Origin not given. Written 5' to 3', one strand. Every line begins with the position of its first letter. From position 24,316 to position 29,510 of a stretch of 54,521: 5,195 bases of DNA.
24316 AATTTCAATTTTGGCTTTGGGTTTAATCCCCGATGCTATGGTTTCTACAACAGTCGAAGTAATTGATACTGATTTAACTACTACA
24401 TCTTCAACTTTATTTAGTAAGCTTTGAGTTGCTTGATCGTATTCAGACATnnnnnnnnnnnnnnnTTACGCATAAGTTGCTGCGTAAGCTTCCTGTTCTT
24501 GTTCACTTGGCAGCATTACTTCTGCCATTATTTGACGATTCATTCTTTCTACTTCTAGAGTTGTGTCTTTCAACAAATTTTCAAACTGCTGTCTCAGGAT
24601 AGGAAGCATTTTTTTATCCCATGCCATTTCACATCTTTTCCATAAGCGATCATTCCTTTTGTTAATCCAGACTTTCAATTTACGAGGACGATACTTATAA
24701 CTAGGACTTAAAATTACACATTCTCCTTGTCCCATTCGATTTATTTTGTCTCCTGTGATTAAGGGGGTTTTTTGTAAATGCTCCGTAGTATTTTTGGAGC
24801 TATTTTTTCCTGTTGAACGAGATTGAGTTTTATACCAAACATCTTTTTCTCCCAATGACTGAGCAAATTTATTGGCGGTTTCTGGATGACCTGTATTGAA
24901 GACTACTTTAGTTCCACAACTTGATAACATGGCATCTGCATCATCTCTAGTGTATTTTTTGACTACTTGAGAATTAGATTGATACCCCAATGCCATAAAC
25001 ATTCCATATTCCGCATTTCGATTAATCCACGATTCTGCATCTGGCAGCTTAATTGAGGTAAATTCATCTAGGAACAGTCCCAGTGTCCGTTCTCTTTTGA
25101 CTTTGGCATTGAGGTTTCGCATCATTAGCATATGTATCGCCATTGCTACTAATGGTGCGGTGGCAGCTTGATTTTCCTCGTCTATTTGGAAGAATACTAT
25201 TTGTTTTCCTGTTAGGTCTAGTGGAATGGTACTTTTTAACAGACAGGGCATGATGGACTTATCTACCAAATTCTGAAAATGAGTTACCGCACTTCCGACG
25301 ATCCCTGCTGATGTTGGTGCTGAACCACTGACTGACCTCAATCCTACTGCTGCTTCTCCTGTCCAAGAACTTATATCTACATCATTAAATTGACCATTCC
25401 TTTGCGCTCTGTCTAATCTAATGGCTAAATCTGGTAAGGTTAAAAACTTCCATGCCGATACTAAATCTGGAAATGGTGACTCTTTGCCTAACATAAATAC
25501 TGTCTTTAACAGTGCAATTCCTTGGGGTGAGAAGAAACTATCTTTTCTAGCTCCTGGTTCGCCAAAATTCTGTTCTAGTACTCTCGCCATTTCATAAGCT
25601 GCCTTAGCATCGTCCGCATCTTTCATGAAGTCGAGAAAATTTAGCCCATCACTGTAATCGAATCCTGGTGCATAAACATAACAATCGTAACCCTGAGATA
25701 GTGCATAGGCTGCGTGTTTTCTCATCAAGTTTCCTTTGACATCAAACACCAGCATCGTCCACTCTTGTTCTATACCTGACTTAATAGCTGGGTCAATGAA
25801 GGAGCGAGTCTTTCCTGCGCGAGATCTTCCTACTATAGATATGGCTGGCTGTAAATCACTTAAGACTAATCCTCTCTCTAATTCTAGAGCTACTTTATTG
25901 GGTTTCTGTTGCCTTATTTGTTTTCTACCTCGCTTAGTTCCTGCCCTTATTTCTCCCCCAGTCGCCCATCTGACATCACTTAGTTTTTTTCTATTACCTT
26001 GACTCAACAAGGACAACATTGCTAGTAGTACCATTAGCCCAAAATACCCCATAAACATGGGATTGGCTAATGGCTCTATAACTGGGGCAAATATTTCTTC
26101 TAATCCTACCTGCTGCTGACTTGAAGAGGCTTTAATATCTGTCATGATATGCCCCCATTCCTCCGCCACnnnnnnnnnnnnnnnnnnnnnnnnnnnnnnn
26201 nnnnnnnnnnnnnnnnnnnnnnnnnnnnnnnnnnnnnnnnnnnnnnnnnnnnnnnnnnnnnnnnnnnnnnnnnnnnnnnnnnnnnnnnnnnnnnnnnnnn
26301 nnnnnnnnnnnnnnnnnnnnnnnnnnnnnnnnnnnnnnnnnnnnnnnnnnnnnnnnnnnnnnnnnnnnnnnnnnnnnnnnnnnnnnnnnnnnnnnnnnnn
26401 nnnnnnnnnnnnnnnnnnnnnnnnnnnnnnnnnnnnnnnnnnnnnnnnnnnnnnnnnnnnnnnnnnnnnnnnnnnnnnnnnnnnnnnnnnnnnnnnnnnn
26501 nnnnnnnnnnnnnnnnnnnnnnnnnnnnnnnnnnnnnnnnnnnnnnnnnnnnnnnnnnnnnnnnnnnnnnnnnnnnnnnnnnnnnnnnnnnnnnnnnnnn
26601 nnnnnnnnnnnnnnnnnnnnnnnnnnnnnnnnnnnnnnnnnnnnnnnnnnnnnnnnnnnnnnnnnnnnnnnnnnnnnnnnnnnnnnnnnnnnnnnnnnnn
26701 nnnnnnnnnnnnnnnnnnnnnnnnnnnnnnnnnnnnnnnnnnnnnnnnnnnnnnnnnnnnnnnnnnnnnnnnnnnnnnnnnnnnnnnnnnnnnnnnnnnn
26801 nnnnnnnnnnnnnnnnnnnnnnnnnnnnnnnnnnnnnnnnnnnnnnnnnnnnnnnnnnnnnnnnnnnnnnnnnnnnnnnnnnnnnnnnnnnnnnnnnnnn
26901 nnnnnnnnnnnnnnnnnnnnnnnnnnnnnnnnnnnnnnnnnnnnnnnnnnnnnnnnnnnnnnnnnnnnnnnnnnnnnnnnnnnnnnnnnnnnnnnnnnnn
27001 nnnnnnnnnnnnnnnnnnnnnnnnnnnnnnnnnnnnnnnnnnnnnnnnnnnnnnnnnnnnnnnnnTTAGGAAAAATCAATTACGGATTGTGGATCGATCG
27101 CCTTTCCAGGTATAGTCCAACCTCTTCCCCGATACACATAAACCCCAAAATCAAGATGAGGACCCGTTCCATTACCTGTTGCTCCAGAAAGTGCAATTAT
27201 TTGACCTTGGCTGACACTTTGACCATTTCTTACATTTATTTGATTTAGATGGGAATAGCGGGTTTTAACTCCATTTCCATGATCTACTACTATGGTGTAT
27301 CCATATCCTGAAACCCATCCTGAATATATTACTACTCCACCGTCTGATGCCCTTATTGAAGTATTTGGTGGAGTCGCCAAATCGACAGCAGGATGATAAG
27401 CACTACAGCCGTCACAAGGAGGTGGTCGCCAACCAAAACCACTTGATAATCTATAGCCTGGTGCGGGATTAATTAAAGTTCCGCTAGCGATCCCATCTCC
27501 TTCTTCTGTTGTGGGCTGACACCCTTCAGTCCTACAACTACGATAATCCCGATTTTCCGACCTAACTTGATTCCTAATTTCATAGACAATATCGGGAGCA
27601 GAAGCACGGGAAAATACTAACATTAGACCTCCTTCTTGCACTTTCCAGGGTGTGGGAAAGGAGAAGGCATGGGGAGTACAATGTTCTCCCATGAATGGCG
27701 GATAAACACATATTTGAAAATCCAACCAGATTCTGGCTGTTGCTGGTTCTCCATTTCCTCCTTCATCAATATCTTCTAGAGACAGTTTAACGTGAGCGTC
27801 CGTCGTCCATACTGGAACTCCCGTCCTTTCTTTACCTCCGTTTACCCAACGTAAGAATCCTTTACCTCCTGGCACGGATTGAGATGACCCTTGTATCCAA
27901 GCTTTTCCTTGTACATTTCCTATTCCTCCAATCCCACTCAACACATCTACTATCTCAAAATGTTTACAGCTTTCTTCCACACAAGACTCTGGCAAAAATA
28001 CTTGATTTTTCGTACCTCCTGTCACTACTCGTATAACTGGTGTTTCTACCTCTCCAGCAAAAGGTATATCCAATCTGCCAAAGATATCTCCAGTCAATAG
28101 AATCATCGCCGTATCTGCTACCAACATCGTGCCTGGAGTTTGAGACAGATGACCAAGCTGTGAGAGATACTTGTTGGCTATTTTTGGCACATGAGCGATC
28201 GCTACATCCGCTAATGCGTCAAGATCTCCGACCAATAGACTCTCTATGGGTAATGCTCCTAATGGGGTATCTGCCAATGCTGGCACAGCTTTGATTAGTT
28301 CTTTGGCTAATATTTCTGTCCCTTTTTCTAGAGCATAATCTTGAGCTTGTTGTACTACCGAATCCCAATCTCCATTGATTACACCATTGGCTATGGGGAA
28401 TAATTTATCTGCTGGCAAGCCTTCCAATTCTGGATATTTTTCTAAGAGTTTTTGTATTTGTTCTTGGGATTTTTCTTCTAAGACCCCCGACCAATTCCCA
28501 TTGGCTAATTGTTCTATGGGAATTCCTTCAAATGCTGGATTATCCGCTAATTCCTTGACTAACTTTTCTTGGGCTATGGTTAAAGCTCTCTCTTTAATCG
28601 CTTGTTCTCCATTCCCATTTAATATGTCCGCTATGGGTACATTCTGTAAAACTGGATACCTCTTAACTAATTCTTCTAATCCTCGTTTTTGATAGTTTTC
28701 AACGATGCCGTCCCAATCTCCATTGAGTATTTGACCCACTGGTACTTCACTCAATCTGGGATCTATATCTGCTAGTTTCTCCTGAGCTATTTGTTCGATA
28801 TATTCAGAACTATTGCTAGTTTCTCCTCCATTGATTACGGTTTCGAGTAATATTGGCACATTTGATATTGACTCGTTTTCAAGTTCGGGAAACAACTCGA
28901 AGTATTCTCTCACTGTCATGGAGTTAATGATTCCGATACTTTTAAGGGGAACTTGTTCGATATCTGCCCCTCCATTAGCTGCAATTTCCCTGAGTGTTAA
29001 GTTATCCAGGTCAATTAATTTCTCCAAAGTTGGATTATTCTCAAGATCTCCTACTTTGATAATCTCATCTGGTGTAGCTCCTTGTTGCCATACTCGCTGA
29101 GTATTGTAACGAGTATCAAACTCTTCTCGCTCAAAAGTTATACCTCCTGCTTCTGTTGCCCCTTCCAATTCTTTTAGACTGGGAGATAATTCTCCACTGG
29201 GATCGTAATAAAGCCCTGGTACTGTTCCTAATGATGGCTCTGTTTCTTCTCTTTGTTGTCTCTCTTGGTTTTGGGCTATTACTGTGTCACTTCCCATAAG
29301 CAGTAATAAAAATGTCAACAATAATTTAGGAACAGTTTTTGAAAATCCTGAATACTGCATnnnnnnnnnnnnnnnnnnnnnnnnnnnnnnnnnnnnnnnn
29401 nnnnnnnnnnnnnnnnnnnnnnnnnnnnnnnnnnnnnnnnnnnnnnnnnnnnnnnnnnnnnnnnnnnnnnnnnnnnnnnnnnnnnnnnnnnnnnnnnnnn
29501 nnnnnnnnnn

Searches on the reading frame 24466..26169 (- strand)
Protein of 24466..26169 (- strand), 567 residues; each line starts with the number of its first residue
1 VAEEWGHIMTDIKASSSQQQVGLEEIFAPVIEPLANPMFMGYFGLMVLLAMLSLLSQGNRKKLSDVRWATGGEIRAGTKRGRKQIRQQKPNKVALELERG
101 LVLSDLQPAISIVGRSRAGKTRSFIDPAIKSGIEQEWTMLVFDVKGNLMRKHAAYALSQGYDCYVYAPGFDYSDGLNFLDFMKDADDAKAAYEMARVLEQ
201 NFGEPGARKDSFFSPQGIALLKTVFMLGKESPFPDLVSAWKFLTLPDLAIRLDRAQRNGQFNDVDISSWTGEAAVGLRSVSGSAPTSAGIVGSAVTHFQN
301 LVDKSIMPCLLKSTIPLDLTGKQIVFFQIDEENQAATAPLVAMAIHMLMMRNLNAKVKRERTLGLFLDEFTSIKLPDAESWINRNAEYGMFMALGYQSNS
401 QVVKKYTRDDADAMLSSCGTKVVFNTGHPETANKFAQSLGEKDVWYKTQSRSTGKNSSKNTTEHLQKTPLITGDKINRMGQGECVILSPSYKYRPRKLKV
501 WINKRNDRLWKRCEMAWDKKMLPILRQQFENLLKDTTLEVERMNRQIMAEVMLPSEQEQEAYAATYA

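Call 96: search_protein_families(library=pfam, proteins=[window:24466-26169:-], max_evalue=0.001)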
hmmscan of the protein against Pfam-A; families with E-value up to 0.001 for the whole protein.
window:24466-26169:- (567 aa): 3 families
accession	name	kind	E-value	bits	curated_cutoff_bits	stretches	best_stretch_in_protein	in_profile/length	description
PF02534.20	T4SS-DNA_transf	-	3.1e-32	112.5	20.1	1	101-490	37-434/468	Type IV secretory system Conjugative DNA transfer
PF12696.13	TraG-D_C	-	7.5e-29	100.6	22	1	363-480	2-125/126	TraM recognition site of TraD and TraG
PF10412.15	TrwB_AAD_bind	-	4.6e-26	92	20.5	1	322-489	205-376/387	Type IV secretion-system coupling protein DNA-binding domain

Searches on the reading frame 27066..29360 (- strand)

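Call 96: search_protein_families(library=pfam, proteins=[window:27066-29360:-], max_evalue=0.001)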
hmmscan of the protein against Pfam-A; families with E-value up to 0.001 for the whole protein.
window:27066-29360:- (764 aa): 1 family
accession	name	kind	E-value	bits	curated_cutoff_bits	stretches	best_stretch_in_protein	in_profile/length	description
PF01551.29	Peptidase_M23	-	2e-28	98.8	28.7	1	655-742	2-89/96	Peptidase family M23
